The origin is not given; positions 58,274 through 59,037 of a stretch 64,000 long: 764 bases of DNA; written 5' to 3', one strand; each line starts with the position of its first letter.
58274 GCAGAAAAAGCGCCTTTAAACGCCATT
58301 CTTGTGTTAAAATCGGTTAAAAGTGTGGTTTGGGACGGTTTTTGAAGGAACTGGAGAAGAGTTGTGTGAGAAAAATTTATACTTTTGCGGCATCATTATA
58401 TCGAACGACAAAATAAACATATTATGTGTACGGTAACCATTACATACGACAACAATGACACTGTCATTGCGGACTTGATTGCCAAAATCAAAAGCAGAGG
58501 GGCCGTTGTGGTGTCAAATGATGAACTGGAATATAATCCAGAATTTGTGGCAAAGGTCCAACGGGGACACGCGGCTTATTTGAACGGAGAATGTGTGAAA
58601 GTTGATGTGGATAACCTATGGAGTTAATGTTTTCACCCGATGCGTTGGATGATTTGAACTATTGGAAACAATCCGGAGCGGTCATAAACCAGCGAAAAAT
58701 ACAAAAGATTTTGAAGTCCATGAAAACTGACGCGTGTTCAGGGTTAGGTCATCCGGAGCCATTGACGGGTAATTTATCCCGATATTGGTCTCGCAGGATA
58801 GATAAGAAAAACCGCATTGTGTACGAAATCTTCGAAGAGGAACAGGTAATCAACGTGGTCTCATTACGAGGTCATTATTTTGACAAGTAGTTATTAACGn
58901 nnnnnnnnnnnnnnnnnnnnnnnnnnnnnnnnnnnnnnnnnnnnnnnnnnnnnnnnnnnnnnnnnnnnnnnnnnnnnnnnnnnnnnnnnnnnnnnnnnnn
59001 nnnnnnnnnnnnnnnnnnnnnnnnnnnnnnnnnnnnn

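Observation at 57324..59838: Two paralogs with a near-identical 212-bp 5' module and divergent TonB-C-like 3' ends flank a YoeB-type TA pair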

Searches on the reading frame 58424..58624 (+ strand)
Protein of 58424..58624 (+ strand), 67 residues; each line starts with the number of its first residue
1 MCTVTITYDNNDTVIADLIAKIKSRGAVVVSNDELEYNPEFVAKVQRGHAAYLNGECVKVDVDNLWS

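Call 5: search_protein_families(library=pfam, proteins=[window:58424-58624:+], max_evalue=0.1)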
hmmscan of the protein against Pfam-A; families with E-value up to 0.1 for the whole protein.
window:58424-58624:+ (67 aa): 2 families
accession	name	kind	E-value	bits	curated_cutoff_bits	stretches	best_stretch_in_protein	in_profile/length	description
PF10884.14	DUF2683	-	4.6e-11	43.2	27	1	3-67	3-66/66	Protein of unknown function (DUF2683)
PF01938.26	TRAM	-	0.073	13.4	21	0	3-57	9-60/61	TRAM domain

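Call 6: search_protein_families(library=ncbifam, proteins=[window:58424-58624:+], max_evalue=1)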
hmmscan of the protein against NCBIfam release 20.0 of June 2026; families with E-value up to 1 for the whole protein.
window:58424-58624:+ (67 aa): 1 family
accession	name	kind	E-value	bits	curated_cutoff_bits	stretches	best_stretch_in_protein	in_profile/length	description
NF041053.1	CobW_rel_Se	equivalog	0.082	12.6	180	1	11-58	14-64/195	CobW-related selenoprotein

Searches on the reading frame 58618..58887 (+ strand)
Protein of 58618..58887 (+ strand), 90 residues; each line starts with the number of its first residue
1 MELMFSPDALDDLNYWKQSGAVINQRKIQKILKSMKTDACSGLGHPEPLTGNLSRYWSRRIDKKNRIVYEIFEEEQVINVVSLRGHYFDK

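Call 5: search_protein_families(library=pfam, proteins=[window:58618-58887:+], max_evalue=0.1)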
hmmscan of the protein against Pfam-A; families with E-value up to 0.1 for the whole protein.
window:58618-58887:+ (90 aa): 3 families
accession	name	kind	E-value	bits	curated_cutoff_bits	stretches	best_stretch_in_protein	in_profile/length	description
PF06769.20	YoeB_toxin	-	5.6e-22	78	27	1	5-87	1-80/80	YoeB-like toxin of bacterial type II toxin-antitoxin system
PF05016.21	ParE_toxin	-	0.0003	21.7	23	1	4-85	2-84/89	ParE toxin of type II toxin-antitoxin system, parDE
PF05015.19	HigB-like_toxin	-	0.068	14.1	27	1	47-79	54-85/91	RelE-like toxin of type II toxin-antitoxin system HigB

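Call 6: search_protein_families(library=ncbifam, proteins=[window:58618-58887:+], max_evalue=1)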
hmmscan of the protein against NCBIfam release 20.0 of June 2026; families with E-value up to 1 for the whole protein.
window:58618-58887:+ (90 aa): 2 families
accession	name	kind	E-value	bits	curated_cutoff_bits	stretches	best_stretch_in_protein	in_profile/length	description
TIGR02116.1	toxin_Txe_YoeB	equivalog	2.4e-20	72.5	51.8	1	5-87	1-80/80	Txe/YoeB family addiction module toxin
TIGR02385.1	RelE_StbE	subfamily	3.1e-05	24.4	27.9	1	3-84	2-82/88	type II toxin-antitoxin system mRNA interferase toxin, RelE/StbE family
